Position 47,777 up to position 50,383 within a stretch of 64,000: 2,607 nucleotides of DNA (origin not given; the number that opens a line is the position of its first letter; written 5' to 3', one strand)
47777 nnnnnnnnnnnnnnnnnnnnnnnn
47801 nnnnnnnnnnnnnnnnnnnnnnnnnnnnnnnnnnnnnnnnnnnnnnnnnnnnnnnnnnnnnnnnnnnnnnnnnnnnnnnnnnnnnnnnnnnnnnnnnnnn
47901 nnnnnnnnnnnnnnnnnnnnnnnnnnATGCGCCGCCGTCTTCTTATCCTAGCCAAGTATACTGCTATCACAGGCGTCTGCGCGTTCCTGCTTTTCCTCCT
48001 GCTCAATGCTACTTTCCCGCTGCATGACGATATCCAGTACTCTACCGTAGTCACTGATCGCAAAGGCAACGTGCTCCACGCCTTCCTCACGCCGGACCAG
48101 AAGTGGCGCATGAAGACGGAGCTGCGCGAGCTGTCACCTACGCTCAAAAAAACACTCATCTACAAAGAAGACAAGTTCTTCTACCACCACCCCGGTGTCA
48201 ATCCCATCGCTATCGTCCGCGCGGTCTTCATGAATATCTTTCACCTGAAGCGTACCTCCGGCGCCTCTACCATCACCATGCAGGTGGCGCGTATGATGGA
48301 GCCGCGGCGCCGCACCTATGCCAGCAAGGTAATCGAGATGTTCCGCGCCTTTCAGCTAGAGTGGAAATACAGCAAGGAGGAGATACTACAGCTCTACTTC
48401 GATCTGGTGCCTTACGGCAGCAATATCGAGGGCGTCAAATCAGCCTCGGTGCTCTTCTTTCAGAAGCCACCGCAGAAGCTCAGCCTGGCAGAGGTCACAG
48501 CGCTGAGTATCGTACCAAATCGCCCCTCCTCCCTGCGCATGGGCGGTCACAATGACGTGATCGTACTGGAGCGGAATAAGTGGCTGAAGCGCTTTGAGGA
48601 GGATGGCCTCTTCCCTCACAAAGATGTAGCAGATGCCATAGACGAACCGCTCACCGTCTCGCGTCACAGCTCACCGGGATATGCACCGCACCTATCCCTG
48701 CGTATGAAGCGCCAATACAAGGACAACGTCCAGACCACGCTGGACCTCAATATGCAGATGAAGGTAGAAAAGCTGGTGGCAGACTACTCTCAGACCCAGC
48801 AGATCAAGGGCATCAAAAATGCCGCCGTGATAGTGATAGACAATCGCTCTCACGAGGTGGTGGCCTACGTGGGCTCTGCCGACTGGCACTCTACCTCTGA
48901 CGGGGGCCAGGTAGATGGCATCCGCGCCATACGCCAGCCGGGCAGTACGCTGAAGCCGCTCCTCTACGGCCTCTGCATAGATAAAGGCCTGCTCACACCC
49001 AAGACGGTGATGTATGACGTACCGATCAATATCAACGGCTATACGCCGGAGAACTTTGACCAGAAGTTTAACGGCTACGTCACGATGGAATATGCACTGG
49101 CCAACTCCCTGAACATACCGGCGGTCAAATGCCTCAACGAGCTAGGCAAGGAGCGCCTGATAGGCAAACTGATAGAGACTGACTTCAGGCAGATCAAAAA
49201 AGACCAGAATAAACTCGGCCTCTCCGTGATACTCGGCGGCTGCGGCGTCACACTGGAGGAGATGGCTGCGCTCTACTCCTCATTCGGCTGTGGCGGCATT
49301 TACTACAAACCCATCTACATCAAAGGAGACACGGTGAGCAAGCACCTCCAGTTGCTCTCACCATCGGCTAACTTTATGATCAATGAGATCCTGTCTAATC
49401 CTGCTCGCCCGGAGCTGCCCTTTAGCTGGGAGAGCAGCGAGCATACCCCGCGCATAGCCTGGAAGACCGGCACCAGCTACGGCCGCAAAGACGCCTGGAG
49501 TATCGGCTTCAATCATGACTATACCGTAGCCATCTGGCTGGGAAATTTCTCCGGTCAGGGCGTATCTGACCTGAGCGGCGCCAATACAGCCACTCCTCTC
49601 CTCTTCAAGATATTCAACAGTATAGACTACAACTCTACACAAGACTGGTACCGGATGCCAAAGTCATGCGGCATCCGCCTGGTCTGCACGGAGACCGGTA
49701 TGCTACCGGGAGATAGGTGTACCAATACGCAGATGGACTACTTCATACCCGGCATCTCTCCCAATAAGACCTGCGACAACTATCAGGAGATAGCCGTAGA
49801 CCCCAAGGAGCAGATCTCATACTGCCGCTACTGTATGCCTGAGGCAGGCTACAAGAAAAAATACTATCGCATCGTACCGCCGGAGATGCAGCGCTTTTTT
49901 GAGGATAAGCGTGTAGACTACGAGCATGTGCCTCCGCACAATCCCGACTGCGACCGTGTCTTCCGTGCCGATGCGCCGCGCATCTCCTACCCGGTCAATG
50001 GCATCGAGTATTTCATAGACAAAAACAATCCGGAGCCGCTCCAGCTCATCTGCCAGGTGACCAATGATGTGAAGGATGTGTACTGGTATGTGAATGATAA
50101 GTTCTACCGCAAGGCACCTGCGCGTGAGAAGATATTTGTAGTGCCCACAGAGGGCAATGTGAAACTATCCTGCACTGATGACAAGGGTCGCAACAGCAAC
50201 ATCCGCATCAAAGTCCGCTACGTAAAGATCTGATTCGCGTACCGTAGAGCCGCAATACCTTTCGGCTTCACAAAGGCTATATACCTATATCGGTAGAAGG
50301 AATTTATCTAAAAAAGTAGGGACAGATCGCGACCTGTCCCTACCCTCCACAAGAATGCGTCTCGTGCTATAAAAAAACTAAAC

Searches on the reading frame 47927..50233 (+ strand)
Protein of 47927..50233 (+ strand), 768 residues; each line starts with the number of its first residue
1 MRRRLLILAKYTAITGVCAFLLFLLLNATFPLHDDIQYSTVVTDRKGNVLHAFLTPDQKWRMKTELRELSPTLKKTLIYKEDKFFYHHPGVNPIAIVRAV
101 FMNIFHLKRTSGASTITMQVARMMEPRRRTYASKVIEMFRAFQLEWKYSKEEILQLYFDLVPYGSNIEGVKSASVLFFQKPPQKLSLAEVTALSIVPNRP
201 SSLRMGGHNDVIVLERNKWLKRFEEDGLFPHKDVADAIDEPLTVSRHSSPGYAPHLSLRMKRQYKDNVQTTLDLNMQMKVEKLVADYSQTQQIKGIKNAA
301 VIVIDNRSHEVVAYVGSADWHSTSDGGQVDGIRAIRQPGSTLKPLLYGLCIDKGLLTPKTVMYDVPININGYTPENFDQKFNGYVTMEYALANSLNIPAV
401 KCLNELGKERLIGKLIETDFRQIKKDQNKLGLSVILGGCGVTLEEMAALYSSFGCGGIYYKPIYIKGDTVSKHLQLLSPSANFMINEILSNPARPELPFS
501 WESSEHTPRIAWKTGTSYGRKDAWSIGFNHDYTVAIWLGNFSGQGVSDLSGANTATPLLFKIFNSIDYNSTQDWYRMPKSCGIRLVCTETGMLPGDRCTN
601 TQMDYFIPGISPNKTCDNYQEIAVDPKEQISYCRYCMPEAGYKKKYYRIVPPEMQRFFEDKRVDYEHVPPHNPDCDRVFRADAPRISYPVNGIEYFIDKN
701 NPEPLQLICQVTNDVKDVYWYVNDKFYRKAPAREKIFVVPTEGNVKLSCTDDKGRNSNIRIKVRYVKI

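Call 31: find_encoding_contigs(protein=window:47927-50233:+, flank=8000, max_places=10)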
Protein window:47927-50233:+ (768 aa): 2 contigs read that carry it; 1 place shown.
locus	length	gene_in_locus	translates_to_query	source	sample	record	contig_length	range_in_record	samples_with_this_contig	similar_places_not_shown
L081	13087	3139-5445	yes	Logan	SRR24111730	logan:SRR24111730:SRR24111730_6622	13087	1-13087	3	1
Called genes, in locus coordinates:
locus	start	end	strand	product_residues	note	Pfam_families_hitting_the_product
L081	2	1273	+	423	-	?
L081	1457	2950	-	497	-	PF13191:AAA_16 (faint), PF13173:AAA_14 (faint)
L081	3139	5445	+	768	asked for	PF00912:Transgly, PF00905:Transpeptidase, PF06832:BiPBP_C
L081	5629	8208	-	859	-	PF13620:CarboxypepD_reg, PF13715:CarbopepD_reg_2, PF07715:Plug, PF00593:TonB_dep_Rec_b-barrel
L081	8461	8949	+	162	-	-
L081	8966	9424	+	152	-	-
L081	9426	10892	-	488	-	PF04244:DPRP, PF03441:FAD_binding_7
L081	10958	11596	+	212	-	PF25023:TEN_YD-shell (weak)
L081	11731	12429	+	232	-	-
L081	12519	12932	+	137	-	PF18962:Por_Secre_tail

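Call 33: find_related_loci(query=window:47927-50230:+, collection=metagenome_contigs, flank=7000)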
Query window:47927-50230:+ (768 aa) in metagenome_contigs; peptide patterns used: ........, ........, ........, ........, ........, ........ (x = any residue, [..] = any of these).
166 stretches matched a pattern; 91 encode a relative of the query (tblastn E <= 1e-3); the best 80 are kept; 79 distinct loci.
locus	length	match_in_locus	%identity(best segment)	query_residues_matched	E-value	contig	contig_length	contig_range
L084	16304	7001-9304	93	1-768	0e+0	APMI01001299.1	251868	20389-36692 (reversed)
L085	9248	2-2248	65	25-768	0e+0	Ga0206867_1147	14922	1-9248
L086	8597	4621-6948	64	1-768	0e+0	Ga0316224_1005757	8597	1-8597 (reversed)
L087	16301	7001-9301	61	2-768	0e+0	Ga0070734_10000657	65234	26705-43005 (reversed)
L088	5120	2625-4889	62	13-768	0e+0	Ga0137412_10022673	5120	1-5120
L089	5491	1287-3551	61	14-768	0e+0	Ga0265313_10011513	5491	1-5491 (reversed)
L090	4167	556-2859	60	1-768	0e+0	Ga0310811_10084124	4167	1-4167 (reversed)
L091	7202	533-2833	60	2-768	0e+0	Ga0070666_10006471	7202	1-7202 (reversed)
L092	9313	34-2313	61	10-768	0e+0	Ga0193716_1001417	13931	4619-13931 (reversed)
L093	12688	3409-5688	61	10-768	0e+0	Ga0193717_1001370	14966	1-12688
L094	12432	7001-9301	60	2-768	0e+0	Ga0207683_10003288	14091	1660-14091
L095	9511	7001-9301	60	2-768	0e+0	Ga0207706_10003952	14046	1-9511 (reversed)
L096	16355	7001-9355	60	3-768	0e+0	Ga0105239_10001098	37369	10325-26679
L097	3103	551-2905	59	3-768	0e+0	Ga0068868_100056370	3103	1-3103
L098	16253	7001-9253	59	27-768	0e+0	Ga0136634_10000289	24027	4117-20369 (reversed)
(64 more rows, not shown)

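Call 71: search_protein_families(library=pfam, proteins=[window:47927-50233:+], max_evalue=0.001)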
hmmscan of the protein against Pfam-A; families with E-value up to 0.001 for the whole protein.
window:47927-50233:+ (768 aa): 3 families
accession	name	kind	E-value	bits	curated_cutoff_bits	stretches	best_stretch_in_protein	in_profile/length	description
PF00912.28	Transgly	-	1.1e-45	155.7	27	1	47-219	2-173/178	Transglycosylase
PF06832.18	BiPBP_C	-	1e-15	57.8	26.8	1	678-761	6-90/90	Penicillin-Binding Protein C-terminus Family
PF00905.27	Transpeptidase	-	1.9e-15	57.3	22.1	1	300-518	2-243/299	Penicillin binding protein transpeptidase domain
